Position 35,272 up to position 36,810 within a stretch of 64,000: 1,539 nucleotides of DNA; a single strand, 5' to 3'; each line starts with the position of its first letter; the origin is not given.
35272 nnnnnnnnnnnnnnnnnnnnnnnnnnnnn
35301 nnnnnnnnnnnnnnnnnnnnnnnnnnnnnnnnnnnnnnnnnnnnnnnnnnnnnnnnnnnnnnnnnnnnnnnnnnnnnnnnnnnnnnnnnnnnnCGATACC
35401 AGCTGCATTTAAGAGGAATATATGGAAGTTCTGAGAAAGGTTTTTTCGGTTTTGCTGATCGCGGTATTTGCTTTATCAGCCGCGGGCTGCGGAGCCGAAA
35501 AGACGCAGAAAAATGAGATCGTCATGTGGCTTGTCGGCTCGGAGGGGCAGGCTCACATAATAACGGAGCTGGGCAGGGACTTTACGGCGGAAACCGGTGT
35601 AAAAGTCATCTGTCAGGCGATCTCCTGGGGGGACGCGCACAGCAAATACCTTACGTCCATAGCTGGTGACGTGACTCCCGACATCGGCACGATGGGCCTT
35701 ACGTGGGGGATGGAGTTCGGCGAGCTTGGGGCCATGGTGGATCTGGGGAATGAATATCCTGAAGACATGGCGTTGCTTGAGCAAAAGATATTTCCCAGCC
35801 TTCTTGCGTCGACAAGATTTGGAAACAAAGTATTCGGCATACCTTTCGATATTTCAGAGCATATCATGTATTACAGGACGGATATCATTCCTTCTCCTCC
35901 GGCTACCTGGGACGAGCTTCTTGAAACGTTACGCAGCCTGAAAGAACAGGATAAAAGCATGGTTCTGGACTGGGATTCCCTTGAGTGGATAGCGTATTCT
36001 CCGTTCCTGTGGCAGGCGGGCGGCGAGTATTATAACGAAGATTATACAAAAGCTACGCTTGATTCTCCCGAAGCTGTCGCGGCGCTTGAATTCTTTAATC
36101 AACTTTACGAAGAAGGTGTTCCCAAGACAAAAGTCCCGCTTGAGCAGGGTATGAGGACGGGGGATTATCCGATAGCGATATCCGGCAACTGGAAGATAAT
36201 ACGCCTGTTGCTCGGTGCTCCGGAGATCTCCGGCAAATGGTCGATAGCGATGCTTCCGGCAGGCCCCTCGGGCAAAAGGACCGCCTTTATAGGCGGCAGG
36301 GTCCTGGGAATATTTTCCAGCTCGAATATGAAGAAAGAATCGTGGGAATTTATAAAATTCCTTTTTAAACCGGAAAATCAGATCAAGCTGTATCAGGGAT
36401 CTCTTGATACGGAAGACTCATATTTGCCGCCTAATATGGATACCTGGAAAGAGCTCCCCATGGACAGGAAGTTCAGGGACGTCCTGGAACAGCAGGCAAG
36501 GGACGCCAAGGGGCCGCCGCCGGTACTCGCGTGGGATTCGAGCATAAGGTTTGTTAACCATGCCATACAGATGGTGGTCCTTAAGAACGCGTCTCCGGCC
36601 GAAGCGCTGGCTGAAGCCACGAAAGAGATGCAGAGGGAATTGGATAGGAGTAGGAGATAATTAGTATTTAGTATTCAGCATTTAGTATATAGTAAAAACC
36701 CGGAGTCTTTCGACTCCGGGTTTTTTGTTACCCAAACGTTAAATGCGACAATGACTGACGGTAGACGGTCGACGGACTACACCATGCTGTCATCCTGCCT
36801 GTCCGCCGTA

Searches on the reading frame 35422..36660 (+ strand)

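Call 8: search_protein_families(library=pfam, proteins=[window:35422-36660:+], max_evalue=0.001)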
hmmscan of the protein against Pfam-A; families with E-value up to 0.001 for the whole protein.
window:35422-36660:+ (412 aa): 2 families
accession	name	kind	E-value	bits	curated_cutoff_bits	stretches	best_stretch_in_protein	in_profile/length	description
PF13416.11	SBP_bac_8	-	4.6e-34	118.9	27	1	51-338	3-262/279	Bacterial extracellular solute-binding protein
PF01547.30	SBP_bac_1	-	2e-33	117.2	26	1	49-320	12-306/307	Bacterial extracellular solute-binding protein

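Call 79: search_protein_families(library=ncbifam, proteins=[window:35422-36660:+], max_evalue=0.001)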
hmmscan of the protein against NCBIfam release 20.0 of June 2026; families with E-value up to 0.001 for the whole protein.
window:35422-36660:+ (412 aa): 2 families
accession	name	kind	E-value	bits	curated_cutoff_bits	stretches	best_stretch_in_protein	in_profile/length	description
NF007011.0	PRK09474.1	equivalog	3.5e-20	72.2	291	1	6-318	6-314/396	maltose/maltodextrin ABC transporter substrate-binding protein MalE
NF053763.1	ABCarbgalBndGanS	equivalog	1.1e-09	37.6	700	1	126-407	127-415/420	galactooligosaccharide ABC transporter substrate-binding protein GanS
